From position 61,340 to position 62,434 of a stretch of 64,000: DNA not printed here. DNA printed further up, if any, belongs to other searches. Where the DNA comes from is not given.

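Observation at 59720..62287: Rosetta-stone fusion: LtaS-like transferase fused to the GDPD-like domain that is a separate neighbouring gene elsewhere in the locus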

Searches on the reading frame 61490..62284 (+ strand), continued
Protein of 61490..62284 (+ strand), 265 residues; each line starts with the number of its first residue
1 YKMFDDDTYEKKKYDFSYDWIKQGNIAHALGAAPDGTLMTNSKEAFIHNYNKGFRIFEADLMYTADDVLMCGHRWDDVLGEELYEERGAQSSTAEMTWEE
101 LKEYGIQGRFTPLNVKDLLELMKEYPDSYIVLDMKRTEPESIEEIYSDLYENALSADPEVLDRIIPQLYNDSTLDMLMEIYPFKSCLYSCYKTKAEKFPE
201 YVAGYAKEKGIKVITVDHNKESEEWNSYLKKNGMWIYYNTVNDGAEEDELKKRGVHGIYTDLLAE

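Call 32: search_solved_structures(query=A2, max_evalue=1, show_alignments=4)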
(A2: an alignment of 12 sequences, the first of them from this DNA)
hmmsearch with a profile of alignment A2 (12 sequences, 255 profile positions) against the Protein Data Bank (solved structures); distinct sequences matched with E-value up to 1: 43.
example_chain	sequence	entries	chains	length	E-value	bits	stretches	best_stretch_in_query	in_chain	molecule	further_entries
9f49_AAA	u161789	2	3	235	1.8e-12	50.5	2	169-254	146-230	GP-PDE domain-containing protein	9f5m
9euf_B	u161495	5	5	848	6.1e-10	42.2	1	38-254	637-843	GP-PDE domain-containing protein | ORF58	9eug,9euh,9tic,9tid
9eul_A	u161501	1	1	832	6.8e-10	42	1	38-254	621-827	GP-PDE domain-containing protein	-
2pz0_A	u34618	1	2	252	4.6e-09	39.3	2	27-68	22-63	Glycerophosphoryl diester phosphodiesterase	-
3ch0_A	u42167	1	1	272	2.8e-08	36.7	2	208-251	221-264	Glycerophosphodiester phosphodiesterase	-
8ghh_A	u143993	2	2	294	7.4e-08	35.4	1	36-155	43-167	Glycerophosphodiester phosphodiesterase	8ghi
5t91_A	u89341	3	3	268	3.7e-07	33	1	47-251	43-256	Glycerophosphoryl diester phosphodiesterase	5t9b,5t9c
1o1z_A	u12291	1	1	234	4.7e-07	32.7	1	27-96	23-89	glycerophosphodiester phosphodiesterase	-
3l12_A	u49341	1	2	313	4.8e-07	32.7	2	27-71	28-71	Putative Glycerophosphoryl diester phosphodiesterase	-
2oog_A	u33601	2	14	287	5.1e-07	32.6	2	211-253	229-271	Glycerophosphoryl diester phosphodiesterase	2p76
1v8e_A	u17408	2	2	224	7.1e-07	32.1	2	200-251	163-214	putative glycerophosphoryl diester phosphodiesterase | Glycerophosphoryl Diester Phosphodiesterase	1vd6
2otd_A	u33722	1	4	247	1.3e-06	31.2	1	204-253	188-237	Glycerophosphodiester phosphodiesterase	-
3no3_A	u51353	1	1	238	1.8e-06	30.8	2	14-94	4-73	glycerophosphodiester phosphodiesterase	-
7onc_A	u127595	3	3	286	2.2e-06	30.5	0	19-37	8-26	SAKe6BE | S6BE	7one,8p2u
7op4_A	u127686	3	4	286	4.1e-06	29.6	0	20-38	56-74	SAKe6BE-3HH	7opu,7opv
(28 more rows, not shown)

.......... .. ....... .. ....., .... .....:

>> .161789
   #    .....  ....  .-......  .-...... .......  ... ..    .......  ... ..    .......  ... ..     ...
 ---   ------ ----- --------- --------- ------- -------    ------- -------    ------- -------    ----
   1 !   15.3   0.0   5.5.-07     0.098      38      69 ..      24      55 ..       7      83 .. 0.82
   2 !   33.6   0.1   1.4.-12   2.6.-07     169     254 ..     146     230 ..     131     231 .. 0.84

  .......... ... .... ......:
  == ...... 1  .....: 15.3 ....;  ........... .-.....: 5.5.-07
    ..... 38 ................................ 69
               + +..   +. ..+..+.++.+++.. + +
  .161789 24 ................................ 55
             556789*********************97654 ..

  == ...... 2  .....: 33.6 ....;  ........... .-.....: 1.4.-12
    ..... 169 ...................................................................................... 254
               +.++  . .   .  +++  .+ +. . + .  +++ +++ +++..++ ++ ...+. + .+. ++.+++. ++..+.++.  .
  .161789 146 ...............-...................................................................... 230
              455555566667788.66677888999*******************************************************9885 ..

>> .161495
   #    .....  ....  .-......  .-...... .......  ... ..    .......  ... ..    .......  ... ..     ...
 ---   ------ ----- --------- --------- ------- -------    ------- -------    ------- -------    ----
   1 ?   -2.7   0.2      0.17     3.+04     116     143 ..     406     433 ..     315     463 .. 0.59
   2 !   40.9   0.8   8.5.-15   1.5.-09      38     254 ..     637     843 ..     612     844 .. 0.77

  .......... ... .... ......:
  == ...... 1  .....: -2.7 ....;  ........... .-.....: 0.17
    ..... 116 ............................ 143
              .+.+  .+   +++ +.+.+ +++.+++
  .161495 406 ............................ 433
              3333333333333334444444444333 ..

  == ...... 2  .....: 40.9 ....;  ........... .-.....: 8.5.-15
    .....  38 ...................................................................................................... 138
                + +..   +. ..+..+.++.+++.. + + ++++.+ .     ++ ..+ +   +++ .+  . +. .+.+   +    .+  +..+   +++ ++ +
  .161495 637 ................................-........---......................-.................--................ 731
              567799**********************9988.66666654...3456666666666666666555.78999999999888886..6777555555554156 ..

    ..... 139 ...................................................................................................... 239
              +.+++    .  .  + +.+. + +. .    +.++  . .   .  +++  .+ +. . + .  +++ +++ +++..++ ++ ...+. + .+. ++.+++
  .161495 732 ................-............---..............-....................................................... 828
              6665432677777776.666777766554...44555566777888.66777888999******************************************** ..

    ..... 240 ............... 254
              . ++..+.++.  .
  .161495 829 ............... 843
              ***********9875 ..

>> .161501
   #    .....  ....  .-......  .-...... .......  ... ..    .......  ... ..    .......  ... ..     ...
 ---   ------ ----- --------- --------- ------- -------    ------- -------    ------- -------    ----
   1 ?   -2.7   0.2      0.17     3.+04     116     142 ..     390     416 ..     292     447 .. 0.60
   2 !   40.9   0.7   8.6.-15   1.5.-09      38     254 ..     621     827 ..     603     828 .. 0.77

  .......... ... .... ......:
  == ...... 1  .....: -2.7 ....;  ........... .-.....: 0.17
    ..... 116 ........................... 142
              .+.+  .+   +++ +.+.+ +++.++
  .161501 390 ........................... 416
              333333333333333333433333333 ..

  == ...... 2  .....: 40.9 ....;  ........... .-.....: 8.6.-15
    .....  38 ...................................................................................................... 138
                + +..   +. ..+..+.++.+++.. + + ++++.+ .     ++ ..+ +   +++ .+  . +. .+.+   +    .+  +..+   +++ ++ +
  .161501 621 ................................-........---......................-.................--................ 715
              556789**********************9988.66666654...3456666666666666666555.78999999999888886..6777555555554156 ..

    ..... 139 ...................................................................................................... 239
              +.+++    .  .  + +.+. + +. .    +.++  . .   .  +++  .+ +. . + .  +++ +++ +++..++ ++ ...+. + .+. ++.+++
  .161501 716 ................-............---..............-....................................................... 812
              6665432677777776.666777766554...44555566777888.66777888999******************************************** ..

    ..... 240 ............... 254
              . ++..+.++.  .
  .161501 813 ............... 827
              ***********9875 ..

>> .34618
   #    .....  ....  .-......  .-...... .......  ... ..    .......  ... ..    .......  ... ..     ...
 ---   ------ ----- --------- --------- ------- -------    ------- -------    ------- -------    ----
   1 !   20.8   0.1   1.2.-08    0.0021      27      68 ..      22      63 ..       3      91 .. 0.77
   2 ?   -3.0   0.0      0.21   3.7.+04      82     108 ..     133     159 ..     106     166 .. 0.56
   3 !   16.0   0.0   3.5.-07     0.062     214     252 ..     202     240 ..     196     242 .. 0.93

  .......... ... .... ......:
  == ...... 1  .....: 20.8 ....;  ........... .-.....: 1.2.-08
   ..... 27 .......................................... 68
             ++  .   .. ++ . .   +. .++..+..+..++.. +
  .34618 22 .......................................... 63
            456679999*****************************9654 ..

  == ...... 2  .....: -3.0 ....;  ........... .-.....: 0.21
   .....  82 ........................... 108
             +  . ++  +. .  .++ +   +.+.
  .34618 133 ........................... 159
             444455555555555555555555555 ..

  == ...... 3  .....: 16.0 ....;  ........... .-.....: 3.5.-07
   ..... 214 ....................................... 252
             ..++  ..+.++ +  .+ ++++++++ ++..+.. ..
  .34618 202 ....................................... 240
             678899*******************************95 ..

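Call 37: search_protein_families(library=pfam, proteins=[L083:1584-4346:+, L024:4912-6957:+, L067:5824-7698:+, L079:3571-5148:+, P0133, P0153, L010:5251-6711:+], max_evalue=0.01)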
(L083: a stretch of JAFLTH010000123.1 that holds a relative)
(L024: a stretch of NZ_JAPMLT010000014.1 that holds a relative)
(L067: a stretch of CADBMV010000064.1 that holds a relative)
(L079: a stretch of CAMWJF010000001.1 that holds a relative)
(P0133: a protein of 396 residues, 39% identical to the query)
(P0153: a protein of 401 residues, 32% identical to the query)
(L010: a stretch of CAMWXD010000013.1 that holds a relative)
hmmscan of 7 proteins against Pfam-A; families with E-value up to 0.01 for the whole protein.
L083:1584-4346:+ (920 aa): 4 families
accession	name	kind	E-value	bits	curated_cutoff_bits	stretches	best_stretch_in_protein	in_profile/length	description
PF00884.28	Sulfatase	-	1.4e-21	77.6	25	1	580-848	1-276/301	Sulfatase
PF03009.23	GDPD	-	5.8e-12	46.7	23.6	1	36-257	10-241/244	Glycerophosphoryl diester phosphodiesterase family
PF08484.17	Methyltransf_14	-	0.00062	20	23.5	1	270-370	31-134/160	C-methyltransferase C-terminal domain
PF17836.7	PglD_N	-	0.00099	20.1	23.4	1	309-365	2-59/78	PglD N-terminal domain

L024:4912-6957:+ (681 aa): 2 families
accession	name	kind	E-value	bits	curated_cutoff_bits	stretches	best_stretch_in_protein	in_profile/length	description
PF03009.23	GDPD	-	2.2e-14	54.6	23.6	1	378-598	11-242/244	Glycerophosphoryl diester phosphodiesterase family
PF15711.10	ILEI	-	1.8e-05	25.6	27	1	193-256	27-88/90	Interleukin-like EMT inducer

L067:5824-7698:+ (624 aa): 2 families
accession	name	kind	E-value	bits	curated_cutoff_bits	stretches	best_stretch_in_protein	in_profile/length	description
PF03009.23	GDPD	-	2.6e-10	41.3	23.6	1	83-304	5-241/244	Glycerophosphoryl diester phosphodiesterase family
PF04041.19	Glyco_hydro_130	-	0.00016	21.2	26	0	369-421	68-120/320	beta-1,4-mannooligosaccharide phosphorylase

L079:3571-5148:+ (525 aa): 1 family
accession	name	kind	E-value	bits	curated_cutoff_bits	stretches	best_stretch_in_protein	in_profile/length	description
PF00884.28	Sulfatase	-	1.2e-16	61.4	25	1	180-477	2-300/301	Sulfatase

P0133 (396 aa): 1 family
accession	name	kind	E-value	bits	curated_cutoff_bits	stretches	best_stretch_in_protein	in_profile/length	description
PF03009.23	GDPD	-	1.6e-18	68.2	23.6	1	48-269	10-242/244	Glycerophosphoryl diester phosphodiesterase family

P0153 (401 aa): 3 families
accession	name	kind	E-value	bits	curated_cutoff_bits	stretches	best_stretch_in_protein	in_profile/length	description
PF03009.23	GDPD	-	4.1e-11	43.9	23.6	1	172-393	10-242/244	Glycerophosphoryl diester phosphodiesterase family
PF07833.16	Cu_amine_oxidN1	-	4.9e-06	26.9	24.2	1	48-133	11-101/108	Copper amine oxidase N-terminal domain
PF02498.22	Bro-N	-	0.0087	17.1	25.6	0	48-120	2-83/96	BRO family, N-terminal domain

L010:5251-6711:+ (486 aa): 2 families
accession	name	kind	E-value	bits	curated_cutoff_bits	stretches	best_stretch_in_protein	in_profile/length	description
PF03009.23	GDPD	-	7.3e-13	49.6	23.6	1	273-484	8-242/244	Glycerophosphoryl diester phosphodiesterase family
PF16940.10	Tic110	-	0.0023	17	27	1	66-125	10-65/574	Chloroplast envelope transporter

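Call 52: find_encoding_contigs(protein=P0124, flank=10000, max_places=1)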
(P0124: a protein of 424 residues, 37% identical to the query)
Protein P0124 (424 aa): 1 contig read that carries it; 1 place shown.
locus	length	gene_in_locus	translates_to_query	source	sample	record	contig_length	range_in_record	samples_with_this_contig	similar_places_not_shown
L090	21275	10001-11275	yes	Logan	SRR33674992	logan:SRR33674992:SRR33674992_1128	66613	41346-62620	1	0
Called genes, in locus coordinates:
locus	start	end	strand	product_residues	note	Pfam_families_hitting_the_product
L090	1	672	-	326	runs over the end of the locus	PF13379:NMT1_2, PF09084:NMT1 (weak)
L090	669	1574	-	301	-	PF00126:HTH_1, PF03466:LysR_substrate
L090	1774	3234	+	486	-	PF00501:AMP-binding, PF13193:AMP-binding_C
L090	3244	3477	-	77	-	-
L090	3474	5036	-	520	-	PF00501:AMP-binding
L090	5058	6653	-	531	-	PF03062:MBOAT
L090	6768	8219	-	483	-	-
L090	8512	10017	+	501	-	-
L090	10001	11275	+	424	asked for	PF03009:GDPD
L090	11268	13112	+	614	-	PF00884:Sulfatase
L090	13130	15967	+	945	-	PF09586:YfhO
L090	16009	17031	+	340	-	PF03102:NeuB, PF08666:SAF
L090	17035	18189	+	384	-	PF02350:Epimerase_2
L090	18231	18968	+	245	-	PF02348:CTP_transf_3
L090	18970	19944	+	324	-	PF05368:NmrA, PF01073:3Beta_HSD, PF01370:Epimerase, PF02719:Polysacc_synt_2, PF04321:RmlD_sub_bind (weak), PF07993:NAD_binding_4 (weak), PF13460:NAD_binding_10, PF16363:GDP_Man_Dehyd, +1 more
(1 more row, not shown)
